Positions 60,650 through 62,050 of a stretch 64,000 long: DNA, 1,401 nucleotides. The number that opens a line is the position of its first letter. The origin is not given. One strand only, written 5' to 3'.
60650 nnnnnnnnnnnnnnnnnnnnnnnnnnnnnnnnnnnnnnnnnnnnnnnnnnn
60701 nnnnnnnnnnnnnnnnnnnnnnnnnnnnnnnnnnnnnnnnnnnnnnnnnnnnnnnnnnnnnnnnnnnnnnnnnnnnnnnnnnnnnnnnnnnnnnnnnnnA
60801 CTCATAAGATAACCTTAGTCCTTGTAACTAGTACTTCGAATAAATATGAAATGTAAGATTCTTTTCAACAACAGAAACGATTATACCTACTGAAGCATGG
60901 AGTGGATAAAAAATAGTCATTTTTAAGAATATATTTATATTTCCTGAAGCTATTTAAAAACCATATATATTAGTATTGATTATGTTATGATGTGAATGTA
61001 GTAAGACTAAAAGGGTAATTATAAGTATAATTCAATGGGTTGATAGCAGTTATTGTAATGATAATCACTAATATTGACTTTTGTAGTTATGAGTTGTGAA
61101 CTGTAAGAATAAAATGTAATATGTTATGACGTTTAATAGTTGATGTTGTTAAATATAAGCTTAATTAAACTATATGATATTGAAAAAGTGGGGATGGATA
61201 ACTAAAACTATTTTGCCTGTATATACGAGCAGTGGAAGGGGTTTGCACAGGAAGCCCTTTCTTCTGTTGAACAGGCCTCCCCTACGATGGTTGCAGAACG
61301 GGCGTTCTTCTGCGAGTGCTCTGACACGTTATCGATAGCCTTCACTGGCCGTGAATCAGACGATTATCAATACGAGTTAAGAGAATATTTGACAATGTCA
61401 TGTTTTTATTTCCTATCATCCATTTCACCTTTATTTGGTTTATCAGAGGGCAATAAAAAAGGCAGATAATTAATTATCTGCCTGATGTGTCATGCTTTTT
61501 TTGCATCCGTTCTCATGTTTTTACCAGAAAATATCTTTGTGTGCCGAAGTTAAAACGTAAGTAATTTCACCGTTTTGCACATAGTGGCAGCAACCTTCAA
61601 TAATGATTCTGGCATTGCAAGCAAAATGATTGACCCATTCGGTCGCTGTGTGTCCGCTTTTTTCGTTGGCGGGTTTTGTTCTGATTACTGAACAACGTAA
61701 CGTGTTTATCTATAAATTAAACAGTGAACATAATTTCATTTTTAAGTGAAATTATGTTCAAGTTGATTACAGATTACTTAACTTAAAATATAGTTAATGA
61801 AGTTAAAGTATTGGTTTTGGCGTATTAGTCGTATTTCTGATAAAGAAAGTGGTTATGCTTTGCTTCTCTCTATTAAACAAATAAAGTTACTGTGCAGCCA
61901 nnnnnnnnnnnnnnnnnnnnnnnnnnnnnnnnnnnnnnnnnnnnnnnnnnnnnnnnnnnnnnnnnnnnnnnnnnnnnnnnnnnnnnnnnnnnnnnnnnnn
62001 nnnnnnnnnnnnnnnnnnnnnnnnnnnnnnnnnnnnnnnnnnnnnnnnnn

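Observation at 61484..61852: About 370 nt of apparently non-coding sequence between agaI and its terminator, with a stop-free peptide frame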

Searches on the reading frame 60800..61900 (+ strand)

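Call 23: find_related_loci(query=L002:4152-5321:-, collection=genome_contigs, flank=10000)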
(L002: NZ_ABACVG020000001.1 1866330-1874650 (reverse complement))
Query L002:4152-5321:- (390 aa) in genome_contigs; peptide patterns used: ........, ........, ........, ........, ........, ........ (x = any residue, [..] = any of these).
90 stretches matched a pattern; 19 encode a relative of the query (tblastn E <= 1e-3); 19 distinct loci.
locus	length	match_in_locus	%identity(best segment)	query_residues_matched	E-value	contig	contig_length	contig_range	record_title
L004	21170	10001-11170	96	1-390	0e+0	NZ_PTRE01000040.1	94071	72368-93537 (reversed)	Escherichia sp. MOD1-EC7003 MOD1-EC7003_40_length_94071_cov_127, whole genome shotgun sequence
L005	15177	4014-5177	83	1-388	0e+0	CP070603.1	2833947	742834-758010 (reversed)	Kluyvera ascorbata strain Colony413 chromosome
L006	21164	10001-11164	83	1-388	0e+0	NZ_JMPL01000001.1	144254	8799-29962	Kluyvera ascorbata ATCC 33433 GKAS.assembly.001, whole genome shotgun sequence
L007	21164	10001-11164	83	1-388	0e+0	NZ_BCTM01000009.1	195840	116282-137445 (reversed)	Kluyvera cryocrescens NBRC 102467, whole genome shotgun sequence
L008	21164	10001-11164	83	1-388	0e+0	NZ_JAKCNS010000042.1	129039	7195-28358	Kluyvera intermedia strain INSAq229 Aq229_contig_43, whole genome shotgun sequence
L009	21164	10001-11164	82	1-388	0e+0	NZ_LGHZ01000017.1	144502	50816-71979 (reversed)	Kluyvera genomosp. 1 strain L2 contig17, whole genome shotgun sequence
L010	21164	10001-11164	81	1-388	0e+0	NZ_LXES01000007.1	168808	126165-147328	Enterobacter soli ATCC BAA-2102 Sequence00007, whole genome shotgun sequence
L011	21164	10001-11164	80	1-388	0e+0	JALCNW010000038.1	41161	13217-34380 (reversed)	MAG: Enterobacter sp. isolate UW_MP_ENTER5_1 Ga0455787_00398, whole genome shotgun sequence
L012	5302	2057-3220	79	1-388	0e+0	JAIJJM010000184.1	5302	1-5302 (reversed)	MAG: Collinsella sp. isolate Map_57_008 contig_100_2409, whole genome shotgun sequence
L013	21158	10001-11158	80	1-386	0e+0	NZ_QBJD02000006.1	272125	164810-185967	Enterobacter sp. RIT418 RIT418_S9_6, whole genome shotgun sequence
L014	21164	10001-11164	79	1-388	0e+0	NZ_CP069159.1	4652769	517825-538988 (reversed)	Citrobacter sp. R56 chromosome, complete genome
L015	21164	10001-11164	79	1-388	0e+0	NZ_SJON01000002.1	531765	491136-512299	Enterobacter quasihormaechei strain WCHEQ120003 2, whole genome shotgun sequence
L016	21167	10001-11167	77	1-389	0e+0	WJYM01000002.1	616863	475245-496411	Enterobacteriaceae bacterium RIT691 2, whole genome shotgun sequence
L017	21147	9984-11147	80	1-388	0e+0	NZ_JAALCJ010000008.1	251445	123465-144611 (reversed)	Enterobacter cloacae strain M-7 NODE_8_length_251445_cov_91.6359, whole genome shotgun sequence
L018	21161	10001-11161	58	4-390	3e-156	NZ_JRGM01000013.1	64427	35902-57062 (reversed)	Aeromonas lacus strain AE122 Contig13, whole genome shotgun sequence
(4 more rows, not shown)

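Call 35: search_protein_families(library=pfam, proteins=[L004:10001-11170:+, L004:8417-9985:+], max_evalue=1)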
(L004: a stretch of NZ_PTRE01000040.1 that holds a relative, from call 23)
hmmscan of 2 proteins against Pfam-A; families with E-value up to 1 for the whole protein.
L004:10001-11170:+ (390 aa): 8 families
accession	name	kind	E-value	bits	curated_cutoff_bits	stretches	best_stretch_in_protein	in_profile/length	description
PF00155.27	Aminotran_1_2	-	9.4e-36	124.2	19.7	1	34-385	3-360/361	Aminotransferase class I and II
PF01053.26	Cys_Met_Meta_PP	-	6.6e-05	22.1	27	1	101-208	78-177/381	Cys/Met metabolism PLP-dependent enzyme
PF00266.25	Aminotran_5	-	0.0042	16.6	21.5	1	126-206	104-177/371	Aminotransferase class-V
PF01212.27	Beta_elim_lyase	-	0.0097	15.7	27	1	107-204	64-168/288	Beta-eliminating lyase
PF03460.22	NIR_SIR_ferr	-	0.043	14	24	1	170-198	10-37/69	Nitrite/Sulfite reductase ferredoxin-like half domain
PF00202.27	Aminotran_3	-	0.074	12.2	30.5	1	187-208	213-234/403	Aminotransferase class-III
PF21395.2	Arc_capsid_dom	-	0.1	13.1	27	1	355-387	2-34/62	Activity-regulated cytoskeleton-associated protein, capsid domain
PF01276.26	OKR_DC_1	-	0.17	11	27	1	95-274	87-277/417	Orn/Lys/Arg decarboxylase, major domain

L004:8417-9985:+ (523 aa): 2 families
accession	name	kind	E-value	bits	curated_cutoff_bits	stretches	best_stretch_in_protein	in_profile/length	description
PF02378.23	PTS_EIIC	-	1.5e-65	221.9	30.7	1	19-357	1-319/319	Phosphotransferase system, EIIC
PF00367.25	PTS_EIIB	-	5.9e-17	61.2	27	1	453-484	3-34/34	phosphotransferase system, EIIB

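Call 36: search_protein_families(library=ncbifam, proteins=[L004:10001-11170:+, L004:8417-9985:+, L004:11260-11733:+, L004:12567-13355:+], max_evalue=0.00001)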
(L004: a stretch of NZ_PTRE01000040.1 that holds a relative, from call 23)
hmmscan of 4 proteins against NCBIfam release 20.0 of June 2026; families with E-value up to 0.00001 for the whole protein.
L004:10001-11170:+ (390 aa): 65 families (the best 25 are shown)
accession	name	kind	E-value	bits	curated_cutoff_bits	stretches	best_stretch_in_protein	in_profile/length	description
TIGR04350.1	C_S_lyase_PatB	subfamily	3.1e-110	368.7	340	1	4-388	1-381/384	PatB family C-S lyase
NF041364.1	GntC_guanitoxin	equivalog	4.8e-40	137.5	415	1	69-388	39-355/356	guanitoxin biosynthesis PLP-dependent (S)-gamma-hydroxy-L-arginine cyclodehydratase GntC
NF004770.0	PRK06108.1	subfamily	2.9e-34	118.6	422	1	29-388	33-390/396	pyridoxal phosphate-dependent aminotransferase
NF006756.0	PRK09276.1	subfamily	1.3e-33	116.5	507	1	32-389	31-385/387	LL-diaminopimelate aminotransferase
TIGR03540.1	DapC_direct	equivalog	1.5e-31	109.7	593.25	1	33-388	30-382/383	LL-diaminopimelate aminotransferase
NF004975.0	PRK06348.1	equivalog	1.8e-31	109.5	549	1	32-389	29-382/384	pyridoxal phosphate-dependent aminotransferase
NF005732.0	PRK07550.1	equivalog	1e-30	107.1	366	1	81-389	84-387/389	aminotransferase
NF052290.2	MocR_like_YczR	exception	2.7e-30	105.5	487.4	1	90-388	163-456/458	MocR-like transcription factor YczR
NF006569.0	PRK09082.1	subfamily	2.6e-28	99.2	420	1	43-389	41-386/386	methionine aminotransferase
NF005601.0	PRK07337.1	equivalog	9.7e-28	97.3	496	1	31-389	34-391/394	pyridoxal phosphate-dependent aminotransferase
NF005815.0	PRK07681.1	equivalog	2.3e-27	96.1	545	1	32-388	32-384/399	LL-diaminopimelate aminotransferase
NF005855.0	PRK07777.1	equivalog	2.6e-27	96.2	553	1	47-389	43-387/391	pyridoxal phosphate-dependent aminotransferase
NF006229.0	PRK08361.1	equivalog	1.4e-26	93.4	624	1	32-388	33-386/391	aspartate aminotransferase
NF006514.0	PRK08960.1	equivalog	4.9e-26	91.5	554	1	31-388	31-383/388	pyridoxal phosphate-dependent aminotransferase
NF005744.0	PRK07568.1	subfamily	8.2e-26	90.7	389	1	38-386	36-386/398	pyridoxal phosphate-dependent aminotransferase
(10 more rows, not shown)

L004:8417-9985:+ (523 aa): 19 families
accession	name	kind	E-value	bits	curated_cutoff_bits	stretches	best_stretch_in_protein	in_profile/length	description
TIGR02004.1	PTS-IIBC-malX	hypoth_equivalog_domain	2.5e-220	732.4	632.2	1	8-522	1-516/517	maltose/glucose-specific PTS transporter subunit IIBC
NF007509.0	PRK10110.1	subfamily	5.6e-217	721.3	665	1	2-522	2-524/530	PTS maltose transporter subunit IICB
TIGR02002.1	PTS-II-BC-glcB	equivalog_domain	1.2e-120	403.7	591.8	1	12-522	5-499/502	glucose-specific PTS transporter subunit IIBC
TIGR01998.1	PTS-II-BC-nag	equivalog_domain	5.7e-113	378.2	553.2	1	12-517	2-472/475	N-acetylglucosamine-specific PTS transporter subunit IIBC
NF008301.0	PRK11089.1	equivalog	1.7e-89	300.7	647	1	14-522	8-473/477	PTS glucose transporter subunit IIBC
TIGR02005.1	PTS-IIBC-alpha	subfamily_domain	1.7e-79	267.5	607.3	1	15-523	4-524/524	alpha-glucoside-specific PTS transporter subunit IIBC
NF007608.0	PRK10255.1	equivalog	3.4e-75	253.8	1010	1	12-519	4-462/648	PTS N-acetyl glucosamine transporter subunit IIABC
TIGR00852.1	pts-Glc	subfamily_domain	2.6e-62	210.8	291.1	1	70-368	1-290/290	maltose/glucose-specific PTS transporter subunit IIC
TIGR02003.1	PTS-II-BC-unk1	hypoth_equivalog_domain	2.1e-55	188.3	649.85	2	298-522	316-544/547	PTS transporter subunit IIBC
TIGR00826.1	EIIB_glc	domain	2.9e-20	72.4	45.75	1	418-509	3-88/88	glucose PTS transporter subunit EIIB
NF007255.0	PRK09702.1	equivalog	1.6e-18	66.8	321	1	398-523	14-146/161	PTS sugar transporter subunit IIB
TIGR01996.1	PTS-II-BC-sucr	equivalog_domain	1.1e-14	54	559.3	1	453-510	9-66/461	sucrose-specific PTS transporter subunit IIBC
TIGR01995.1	PTS-II-ABC-beta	subfamily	3.3e-13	49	614.7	1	452-517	7-72/618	beta-glucoside-specific PTS transporter subunit IIABC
TIGR01992.1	PTS-IIBC-Tre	equivalog_domain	6.6e-12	45.1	591.95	1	451-515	5-69/463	PTS system trehalose-specific EIIBC component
NF007311.0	PRK09796.1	equivalog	1.3e-11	43.7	722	1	452-516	11-75/485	PTS cellobiose/arbutin/salicin transporter subunit IIBC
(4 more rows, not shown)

L004:11260-11733:+ (158 aa): 4 families
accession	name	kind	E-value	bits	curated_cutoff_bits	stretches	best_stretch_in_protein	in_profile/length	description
NF007288.1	PRK09756.1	equivalog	5e-83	276.5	180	1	4-155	1-152/153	PTS galactosamine transporter subunit IIB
TIGR00854.1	pts-sorbose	subfamily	7.6e-69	230.6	163.6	1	5-154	1-149/150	mannose/fructose/sorbose PTS transporter subunit IIB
NF008508.1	PRK11425.1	equivalog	2.2e-53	180.2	180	1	3-152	1-149/157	PTS N-acetylgalactosamine transporter subunit IIB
NF011670.1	PRK15088.1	equivalog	1.4e-29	103.1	400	1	5-154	164-313/323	PTS mannose transporter subunit IIAB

L004:12567-13355:+ (263 aa): 4 families
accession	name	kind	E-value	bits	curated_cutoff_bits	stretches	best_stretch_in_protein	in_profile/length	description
NF007359.1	PRK09855.1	equivalog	3.1e-137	456.4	400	1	5-263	1-259/259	PTS galactosamine transporter subunit IID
TIGR00828.1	EIID-AGA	subfamily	9.4e-124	412.1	292.75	1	4-263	2-271/271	mannose/fructose/sorbose PTS transporter subunit IID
NF040760.1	AgaE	equivalog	2.6e-75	253.4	500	1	1-261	32-290/292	PTS N-acetylgalactosamine transporter subunit IID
NF008315.0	PRK11103.1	subfamily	8.3e-53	179.5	365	1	5-263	13-281/283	PTS mannose transporter subunit IID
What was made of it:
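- On PatB/MalY-family C-S lyase gene (as a pseudogene fragment): The intact relative passes the TIGR04350 cutoff (call 36).
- The intact relative scores above the cutoff for TIGR04350, PatB-family C-S lyase (368.7 vs 340 bits), and matches PF00155 (calls 35, 36).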
